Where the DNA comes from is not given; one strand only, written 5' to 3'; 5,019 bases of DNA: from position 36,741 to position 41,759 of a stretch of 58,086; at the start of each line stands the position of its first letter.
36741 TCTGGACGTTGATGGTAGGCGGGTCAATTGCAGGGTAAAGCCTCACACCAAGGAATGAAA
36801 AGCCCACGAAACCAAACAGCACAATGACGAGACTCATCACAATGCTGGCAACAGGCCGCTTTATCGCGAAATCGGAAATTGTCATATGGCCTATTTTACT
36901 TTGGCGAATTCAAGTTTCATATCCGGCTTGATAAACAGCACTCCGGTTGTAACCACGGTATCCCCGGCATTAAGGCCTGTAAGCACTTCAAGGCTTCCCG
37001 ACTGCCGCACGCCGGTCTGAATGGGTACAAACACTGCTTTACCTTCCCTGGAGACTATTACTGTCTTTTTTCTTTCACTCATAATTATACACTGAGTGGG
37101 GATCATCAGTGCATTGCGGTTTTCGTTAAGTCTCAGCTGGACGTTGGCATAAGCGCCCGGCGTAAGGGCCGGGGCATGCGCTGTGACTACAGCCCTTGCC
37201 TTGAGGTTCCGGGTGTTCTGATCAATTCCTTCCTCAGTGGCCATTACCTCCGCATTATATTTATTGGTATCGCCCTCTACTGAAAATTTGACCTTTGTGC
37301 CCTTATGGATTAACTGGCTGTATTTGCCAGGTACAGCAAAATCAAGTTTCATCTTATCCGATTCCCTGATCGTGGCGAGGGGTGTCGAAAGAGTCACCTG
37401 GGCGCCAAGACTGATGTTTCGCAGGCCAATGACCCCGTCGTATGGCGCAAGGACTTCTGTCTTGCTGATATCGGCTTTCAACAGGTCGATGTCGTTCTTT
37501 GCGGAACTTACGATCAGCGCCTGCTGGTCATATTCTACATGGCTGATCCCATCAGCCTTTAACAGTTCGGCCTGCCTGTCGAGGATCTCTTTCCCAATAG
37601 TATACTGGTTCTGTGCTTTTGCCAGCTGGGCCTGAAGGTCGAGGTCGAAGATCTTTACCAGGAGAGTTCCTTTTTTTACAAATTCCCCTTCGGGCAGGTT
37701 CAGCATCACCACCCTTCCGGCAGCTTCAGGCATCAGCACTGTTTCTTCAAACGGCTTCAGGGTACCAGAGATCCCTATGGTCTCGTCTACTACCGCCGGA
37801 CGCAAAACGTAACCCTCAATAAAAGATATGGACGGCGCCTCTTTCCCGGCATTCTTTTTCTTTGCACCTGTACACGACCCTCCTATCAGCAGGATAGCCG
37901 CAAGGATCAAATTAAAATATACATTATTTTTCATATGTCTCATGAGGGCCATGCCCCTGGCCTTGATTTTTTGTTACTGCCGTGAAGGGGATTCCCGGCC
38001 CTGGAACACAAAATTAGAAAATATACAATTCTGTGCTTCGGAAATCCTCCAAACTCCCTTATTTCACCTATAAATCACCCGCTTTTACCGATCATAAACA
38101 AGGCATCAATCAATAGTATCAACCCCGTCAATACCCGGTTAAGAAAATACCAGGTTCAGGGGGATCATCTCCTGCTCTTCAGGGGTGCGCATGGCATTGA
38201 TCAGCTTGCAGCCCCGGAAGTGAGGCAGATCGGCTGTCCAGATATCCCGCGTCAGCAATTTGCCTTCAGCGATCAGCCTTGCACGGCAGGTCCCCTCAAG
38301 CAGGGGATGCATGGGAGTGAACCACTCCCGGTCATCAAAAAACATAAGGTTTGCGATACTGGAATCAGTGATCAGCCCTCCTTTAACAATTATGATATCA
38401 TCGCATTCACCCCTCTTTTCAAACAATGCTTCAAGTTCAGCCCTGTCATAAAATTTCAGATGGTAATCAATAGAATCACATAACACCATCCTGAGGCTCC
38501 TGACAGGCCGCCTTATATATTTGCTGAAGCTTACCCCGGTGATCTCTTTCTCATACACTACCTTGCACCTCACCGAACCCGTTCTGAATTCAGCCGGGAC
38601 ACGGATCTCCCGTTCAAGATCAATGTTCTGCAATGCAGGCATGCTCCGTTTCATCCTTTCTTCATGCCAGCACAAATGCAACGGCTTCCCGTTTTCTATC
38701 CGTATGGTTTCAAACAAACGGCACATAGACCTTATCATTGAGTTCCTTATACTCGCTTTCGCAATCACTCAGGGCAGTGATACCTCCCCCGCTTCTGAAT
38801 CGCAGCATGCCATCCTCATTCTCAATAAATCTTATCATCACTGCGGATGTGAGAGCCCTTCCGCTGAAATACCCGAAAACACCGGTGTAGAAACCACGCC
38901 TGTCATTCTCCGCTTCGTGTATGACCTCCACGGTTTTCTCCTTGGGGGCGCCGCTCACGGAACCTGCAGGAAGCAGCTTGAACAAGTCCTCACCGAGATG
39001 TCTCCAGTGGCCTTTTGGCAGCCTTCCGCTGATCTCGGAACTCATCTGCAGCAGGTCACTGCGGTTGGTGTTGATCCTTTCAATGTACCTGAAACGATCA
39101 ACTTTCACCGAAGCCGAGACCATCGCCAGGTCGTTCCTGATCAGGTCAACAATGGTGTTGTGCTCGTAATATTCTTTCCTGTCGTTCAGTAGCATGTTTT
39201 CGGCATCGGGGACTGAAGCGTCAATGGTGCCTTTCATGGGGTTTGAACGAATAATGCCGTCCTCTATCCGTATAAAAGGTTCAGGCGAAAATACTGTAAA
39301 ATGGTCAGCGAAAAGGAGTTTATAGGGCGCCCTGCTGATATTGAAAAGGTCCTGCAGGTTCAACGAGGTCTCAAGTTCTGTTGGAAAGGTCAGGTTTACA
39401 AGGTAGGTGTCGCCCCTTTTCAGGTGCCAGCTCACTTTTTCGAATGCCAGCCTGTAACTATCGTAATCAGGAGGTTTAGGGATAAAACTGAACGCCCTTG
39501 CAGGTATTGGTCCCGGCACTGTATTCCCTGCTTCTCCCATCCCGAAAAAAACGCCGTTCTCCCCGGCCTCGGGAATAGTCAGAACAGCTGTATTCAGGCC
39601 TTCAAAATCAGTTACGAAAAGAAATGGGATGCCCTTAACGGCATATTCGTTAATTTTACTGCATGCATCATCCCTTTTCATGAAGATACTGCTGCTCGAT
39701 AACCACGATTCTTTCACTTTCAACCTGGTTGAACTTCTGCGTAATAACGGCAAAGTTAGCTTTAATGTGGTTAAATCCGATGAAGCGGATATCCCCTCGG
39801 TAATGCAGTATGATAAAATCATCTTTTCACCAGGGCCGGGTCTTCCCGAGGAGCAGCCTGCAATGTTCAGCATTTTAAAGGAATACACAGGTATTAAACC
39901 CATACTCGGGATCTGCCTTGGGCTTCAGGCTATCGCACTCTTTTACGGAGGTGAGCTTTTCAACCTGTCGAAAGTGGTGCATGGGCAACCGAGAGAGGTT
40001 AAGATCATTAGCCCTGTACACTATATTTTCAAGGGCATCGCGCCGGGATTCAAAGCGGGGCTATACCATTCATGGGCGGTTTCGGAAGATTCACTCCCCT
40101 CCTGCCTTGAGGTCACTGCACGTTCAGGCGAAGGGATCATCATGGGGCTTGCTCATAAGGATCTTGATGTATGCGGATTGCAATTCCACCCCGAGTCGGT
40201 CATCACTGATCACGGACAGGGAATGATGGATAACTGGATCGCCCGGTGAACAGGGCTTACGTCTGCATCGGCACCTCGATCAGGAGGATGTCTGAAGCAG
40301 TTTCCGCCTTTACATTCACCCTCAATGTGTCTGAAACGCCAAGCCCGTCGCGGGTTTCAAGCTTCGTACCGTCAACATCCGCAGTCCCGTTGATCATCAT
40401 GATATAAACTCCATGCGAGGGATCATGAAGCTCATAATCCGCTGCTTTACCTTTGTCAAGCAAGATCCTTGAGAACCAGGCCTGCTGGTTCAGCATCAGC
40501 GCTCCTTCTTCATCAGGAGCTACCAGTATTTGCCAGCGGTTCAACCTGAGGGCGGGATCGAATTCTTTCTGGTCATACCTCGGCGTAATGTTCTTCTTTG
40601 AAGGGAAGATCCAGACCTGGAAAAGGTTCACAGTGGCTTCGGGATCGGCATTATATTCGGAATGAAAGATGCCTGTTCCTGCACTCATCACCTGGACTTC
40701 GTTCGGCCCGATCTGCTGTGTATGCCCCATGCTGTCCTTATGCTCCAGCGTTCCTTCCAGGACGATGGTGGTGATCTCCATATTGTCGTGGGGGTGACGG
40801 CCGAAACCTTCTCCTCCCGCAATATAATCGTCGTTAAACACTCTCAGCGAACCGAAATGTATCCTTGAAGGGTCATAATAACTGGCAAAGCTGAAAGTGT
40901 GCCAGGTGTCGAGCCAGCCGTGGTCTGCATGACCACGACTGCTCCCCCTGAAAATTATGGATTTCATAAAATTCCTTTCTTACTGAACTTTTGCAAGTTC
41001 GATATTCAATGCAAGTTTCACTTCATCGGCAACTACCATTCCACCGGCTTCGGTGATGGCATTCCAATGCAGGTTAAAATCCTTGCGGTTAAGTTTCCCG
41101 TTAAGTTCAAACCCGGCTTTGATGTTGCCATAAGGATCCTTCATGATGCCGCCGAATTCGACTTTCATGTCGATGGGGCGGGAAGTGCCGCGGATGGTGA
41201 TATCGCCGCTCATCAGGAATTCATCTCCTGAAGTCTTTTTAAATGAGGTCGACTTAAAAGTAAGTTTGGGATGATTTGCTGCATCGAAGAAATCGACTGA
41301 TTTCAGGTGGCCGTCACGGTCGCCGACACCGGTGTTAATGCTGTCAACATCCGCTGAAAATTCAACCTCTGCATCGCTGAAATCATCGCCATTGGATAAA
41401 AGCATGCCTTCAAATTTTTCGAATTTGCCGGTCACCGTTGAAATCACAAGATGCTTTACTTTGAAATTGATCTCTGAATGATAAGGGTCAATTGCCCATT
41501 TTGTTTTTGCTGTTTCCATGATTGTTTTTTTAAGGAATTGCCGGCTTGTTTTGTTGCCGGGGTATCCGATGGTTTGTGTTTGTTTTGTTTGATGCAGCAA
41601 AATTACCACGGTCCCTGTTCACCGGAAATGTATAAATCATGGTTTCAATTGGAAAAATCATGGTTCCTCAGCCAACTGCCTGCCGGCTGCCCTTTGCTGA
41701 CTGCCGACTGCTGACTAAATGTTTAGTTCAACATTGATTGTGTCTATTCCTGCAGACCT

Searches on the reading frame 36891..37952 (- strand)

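Call 41: search_protein_families(library=pfam, proteins=[window:36891-37952:-], max_evalue=0.001)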
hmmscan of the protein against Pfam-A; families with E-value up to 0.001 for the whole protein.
window:36891-37952:- (353 aa): 3 families
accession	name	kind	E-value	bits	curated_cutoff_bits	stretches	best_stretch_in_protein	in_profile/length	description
PF16576.10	HlyD_D23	-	5e-16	59.1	30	1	72-269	21-214/214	Barrel-sandwich domain of CusB or HlyD membrane-fusion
PF13437.12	HlyD_3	-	4.1e-15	56.9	22.2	1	167-266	2-106/106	HlyD family secretion protein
PF12700.13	HlyD_2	-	1.7e-05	24.2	25.1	0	184-314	250-374/416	HlyD family secretion protein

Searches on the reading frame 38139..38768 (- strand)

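Call 41: search_protein_families(library=pfam, proteins=[window:38139-38768:-], max_evalue=0.001)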
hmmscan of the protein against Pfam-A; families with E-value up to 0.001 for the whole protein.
window:38139-38768:- (209 aa): 1 family
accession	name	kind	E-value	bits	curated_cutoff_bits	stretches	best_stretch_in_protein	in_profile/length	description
PF01063.24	Aminotran_4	-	2.2e-15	57.6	28.5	2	118-194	132-215/223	Amino-transferase class IV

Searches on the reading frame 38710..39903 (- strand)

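Call 41: search_protein_families(library=pfam, proteins=[window:38710-39903:-], max_evalue=0.001)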
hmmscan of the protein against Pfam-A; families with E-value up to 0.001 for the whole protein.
window:38710-39903:- (397 aa): 1 family
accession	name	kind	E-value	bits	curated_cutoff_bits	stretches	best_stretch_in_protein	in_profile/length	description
PF00425.24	Chorismate_bind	-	2.2e-56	191.7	27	1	148-391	3-257/257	chorismate binding enzyme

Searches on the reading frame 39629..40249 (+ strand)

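Call 84: search_protein_families(library=pfam, proteins=[window:39629-40249:+], max_evalue=0.0001)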
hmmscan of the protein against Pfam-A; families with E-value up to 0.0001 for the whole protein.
window:39629-40249:+ (206 aa): 2 families
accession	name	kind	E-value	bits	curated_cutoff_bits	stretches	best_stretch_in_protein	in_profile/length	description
PF00117.34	GATase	-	4.6e-43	147.5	22.8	1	21-203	1-186/190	Glutamine amidotransferase class-I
PF07722.19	Peptidase_C26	-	9.2e-09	35.8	20.5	1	89-189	105-219/219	Peptidase C26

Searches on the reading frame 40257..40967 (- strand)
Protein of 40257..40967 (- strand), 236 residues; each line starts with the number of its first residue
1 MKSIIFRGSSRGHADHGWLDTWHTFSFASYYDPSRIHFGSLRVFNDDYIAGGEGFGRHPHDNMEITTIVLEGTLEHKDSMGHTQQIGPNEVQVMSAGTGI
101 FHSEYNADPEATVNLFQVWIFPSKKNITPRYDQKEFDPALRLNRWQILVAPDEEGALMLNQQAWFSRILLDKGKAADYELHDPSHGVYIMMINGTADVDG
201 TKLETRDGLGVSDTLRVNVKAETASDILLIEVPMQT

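Call 42: search_protein_families(library=pfam, proteins=[window:40257-40967:-], max_evalue=0.001)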
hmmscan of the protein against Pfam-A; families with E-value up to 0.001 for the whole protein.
window:40257-40967:- (236 aa): 3 families
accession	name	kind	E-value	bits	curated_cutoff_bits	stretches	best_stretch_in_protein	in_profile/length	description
PF02678.22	Pirin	-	3.4e-34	117.5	26.1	1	13-120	10-108/108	Pirin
PF17954.7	Pirin_C_2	-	1.2e-21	77.2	22.9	1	148-232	2-86/86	Quercetinase C-terminal cupin domain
PF07883.17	Cupin_2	-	0.00022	21.3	27.2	1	49-112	5-63/70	Cupin domain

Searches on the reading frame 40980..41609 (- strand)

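Call 42: search_protein_families(library=pfam, proteins=[window:40980-41609:-], max_evalue=0.001)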
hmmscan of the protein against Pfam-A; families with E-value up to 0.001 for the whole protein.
window:40980-41609:- (209 aa): 1 family
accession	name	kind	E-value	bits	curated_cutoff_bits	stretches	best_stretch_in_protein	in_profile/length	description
PF04264.18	YceI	-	8.3e-47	159.7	23.7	1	38-205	1-150/150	YceI-like domain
